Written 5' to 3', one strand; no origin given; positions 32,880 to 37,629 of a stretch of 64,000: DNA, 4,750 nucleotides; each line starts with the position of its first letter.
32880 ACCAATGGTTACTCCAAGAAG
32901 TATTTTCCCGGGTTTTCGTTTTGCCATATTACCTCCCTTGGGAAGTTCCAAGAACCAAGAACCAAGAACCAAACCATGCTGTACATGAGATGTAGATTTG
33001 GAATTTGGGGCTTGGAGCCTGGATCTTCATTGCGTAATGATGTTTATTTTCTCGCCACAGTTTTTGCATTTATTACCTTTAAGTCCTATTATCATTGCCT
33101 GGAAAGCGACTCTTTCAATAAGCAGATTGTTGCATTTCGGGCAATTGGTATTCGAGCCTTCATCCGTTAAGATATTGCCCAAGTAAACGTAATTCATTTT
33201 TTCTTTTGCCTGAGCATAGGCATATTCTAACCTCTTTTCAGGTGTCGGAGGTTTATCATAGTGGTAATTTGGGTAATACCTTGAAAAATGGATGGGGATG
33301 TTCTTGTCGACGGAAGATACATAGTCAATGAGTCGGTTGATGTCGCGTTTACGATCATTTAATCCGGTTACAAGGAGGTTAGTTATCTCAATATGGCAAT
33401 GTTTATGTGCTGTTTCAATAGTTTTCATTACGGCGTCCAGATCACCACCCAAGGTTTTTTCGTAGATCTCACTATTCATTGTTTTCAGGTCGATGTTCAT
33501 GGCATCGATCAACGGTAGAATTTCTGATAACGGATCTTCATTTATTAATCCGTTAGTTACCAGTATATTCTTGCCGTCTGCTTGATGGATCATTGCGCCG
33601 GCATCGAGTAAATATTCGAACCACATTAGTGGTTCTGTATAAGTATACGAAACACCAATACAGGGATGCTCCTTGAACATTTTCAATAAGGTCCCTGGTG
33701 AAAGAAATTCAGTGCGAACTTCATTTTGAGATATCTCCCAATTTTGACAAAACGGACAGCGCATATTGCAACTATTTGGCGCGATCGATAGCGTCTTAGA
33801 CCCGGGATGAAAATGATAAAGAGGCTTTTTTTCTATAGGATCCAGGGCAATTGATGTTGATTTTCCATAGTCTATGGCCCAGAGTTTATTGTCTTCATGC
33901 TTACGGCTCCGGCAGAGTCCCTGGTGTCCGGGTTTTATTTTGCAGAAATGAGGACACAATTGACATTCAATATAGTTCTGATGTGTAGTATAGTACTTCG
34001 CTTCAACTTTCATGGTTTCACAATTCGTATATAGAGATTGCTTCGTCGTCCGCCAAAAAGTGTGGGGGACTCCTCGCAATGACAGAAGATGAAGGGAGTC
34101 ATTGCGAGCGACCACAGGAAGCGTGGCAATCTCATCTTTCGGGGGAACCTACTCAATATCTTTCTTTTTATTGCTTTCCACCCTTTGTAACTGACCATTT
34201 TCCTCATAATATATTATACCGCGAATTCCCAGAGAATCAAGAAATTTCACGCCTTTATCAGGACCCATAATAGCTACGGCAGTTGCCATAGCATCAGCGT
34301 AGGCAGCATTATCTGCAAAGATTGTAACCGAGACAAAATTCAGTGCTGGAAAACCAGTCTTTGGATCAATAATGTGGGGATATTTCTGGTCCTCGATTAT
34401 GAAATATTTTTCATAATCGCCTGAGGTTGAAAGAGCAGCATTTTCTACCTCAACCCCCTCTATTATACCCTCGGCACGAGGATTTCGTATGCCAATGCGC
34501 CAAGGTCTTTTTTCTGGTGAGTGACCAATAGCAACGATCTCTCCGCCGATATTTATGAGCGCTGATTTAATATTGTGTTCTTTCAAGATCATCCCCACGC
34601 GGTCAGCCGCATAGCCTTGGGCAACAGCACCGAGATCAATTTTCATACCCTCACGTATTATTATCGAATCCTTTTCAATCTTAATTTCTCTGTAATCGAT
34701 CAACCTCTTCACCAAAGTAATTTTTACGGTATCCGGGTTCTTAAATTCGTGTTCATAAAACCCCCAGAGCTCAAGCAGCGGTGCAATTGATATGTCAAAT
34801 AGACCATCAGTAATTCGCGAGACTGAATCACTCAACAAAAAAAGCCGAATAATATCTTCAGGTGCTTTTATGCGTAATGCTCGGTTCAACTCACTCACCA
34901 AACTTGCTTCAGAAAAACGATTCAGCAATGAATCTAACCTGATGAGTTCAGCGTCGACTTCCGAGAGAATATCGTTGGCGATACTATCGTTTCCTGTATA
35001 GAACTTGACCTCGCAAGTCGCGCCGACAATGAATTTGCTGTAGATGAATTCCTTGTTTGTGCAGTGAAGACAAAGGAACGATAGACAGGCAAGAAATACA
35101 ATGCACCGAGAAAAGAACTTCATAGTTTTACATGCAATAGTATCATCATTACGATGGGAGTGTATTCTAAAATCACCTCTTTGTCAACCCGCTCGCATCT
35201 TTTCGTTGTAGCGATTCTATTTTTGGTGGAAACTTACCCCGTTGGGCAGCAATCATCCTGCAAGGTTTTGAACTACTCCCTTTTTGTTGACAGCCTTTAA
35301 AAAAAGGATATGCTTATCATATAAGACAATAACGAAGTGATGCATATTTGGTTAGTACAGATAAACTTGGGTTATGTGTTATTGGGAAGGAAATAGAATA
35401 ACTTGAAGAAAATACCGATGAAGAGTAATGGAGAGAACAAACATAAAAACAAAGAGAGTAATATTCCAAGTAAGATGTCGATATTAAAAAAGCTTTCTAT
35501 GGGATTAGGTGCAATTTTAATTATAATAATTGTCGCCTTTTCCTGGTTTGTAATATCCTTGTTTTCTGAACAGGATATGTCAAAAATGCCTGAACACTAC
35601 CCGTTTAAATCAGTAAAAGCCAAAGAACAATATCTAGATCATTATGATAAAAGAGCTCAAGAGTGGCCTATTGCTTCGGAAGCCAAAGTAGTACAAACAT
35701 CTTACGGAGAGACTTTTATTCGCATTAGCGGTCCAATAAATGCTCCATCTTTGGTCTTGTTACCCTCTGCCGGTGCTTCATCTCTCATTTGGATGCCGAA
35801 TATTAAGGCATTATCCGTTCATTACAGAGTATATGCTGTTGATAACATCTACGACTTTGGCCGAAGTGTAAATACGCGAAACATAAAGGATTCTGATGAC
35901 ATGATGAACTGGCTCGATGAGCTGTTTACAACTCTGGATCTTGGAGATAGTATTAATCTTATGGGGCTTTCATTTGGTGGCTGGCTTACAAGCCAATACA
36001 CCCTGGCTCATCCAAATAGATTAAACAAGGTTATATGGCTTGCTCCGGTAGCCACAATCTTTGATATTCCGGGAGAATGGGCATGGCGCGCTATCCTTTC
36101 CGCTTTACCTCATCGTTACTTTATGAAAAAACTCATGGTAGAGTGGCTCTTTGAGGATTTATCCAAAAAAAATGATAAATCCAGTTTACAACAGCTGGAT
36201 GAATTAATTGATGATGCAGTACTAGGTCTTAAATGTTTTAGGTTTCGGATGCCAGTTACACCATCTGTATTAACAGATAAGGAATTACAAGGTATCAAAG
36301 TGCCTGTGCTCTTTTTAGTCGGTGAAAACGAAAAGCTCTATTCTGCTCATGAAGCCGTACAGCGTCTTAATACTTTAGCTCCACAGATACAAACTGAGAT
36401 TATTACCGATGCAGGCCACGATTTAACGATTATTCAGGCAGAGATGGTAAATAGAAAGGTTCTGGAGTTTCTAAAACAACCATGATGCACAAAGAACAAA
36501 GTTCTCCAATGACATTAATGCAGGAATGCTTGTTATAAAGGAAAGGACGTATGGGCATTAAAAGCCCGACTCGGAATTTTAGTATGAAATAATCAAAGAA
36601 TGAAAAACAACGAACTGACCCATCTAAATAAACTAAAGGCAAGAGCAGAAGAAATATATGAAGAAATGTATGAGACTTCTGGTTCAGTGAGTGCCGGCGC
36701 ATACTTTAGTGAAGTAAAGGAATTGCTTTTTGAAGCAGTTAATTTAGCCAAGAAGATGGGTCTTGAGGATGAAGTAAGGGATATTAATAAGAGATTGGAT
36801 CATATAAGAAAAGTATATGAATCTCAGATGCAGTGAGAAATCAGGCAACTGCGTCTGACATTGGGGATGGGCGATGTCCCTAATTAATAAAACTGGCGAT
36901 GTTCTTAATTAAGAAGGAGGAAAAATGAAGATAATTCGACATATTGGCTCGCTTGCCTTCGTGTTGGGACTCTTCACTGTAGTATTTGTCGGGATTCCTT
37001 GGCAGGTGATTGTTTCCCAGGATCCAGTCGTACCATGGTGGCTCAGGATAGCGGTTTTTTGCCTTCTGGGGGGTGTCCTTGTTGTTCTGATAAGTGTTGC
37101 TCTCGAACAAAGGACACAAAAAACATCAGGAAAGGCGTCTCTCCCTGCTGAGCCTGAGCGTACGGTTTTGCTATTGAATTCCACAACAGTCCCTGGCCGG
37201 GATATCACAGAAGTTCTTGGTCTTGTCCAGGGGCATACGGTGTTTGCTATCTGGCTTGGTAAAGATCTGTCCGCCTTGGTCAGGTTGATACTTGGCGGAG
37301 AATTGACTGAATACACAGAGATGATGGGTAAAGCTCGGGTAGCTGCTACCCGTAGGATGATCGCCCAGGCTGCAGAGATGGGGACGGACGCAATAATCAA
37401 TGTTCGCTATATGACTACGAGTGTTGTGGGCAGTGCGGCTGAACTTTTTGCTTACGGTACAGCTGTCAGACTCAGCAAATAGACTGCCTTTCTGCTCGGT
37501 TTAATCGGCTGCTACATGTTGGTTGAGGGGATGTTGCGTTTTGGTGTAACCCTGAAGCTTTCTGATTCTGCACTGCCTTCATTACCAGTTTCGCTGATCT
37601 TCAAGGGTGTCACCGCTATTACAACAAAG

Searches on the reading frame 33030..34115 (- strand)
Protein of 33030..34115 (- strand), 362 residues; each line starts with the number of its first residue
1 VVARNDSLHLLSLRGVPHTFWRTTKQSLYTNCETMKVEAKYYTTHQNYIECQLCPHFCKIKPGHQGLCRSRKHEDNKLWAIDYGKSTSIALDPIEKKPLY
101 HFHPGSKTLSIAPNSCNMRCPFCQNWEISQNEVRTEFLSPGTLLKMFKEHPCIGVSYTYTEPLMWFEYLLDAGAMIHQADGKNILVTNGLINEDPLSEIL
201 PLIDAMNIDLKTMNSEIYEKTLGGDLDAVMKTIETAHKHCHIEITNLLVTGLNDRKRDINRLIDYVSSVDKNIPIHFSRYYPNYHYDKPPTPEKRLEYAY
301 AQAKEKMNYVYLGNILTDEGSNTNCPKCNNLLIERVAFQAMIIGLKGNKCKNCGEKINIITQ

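Call 57: search_protein_families(library=pfam, proteins=[window:33030-34115:-], max_evalue=0.00001)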
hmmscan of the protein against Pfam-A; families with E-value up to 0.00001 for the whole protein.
window:33030-34115:- (362 aa): 1 family
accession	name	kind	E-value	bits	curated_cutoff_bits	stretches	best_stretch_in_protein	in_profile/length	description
PF04055.27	Radical_SAM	-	6.6e-18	65.9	29.5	1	114-262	5-162/166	Radical SAM superfamily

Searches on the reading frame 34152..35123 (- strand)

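Call 57: search_protein_families(library=pfam, proteins=[window:34152-35123:-], max_evalue=0.00001)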
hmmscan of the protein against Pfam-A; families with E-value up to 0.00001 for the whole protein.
window:34152-35123:- (324 aa): 1 family
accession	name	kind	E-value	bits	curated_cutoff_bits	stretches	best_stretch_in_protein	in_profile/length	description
PF02424.20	ApbE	-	2.2e-78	263.9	25.6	1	34-298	2-258/266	ApbE family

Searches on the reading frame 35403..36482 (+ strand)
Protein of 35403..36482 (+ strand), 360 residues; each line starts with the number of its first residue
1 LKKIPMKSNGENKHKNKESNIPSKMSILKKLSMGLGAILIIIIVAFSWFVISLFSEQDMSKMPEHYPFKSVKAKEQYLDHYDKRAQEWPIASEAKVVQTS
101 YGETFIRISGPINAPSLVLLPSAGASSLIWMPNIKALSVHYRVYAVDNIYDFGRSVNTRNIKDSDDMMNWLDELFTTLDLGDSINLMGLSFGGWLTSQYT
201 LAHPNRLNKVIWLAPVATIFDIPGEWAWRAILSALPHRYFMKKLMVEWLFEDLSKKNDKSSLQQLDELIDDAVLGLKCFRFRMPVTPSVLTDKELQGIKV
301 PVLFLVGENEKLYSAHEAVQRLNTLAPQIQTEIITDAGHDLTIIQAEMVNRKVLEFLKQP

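Call 57: search_protein_families(library=pfam, proteins=[window:35403-36482:+], max_evalue=0.00001)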
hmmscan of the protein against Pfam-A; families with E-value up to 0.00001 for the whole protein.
window:35403-36482:+ (360 aa): 3 families
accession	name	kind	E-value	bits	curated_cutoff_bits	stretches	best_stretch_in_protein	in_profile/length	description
PF00561.26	Abhydrolase_1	-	3.8e-12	46.8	25.8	1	115-341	1-240/245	alpha/beta hydrolase fold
PF12697.13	Abhydrolase_6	-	5.5e-11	44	26.3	1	117-342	1-206/217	Alpha/beta hydrolase family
PF12146.15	Hydrolase_4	-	1.3e-10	41.4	27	1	141-341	32-234/239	Serine aminopeptidase, S33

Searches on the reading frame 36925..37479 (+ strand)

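Call 57: search_protein_families(library=pfam, proteins=[window:36925-37479:+], max_evalue=0.00001)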
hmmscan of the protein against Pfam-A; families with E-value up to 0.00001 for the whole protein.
window:36925-37479:+ (185 aa): 1 family
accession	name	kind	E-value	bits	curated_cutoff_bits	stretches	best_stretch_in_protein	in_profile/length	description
PF01906.23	YbjQ_1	-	5.4e-28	98.1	23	1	82-182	2-102/103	Putative heavy-metal-binding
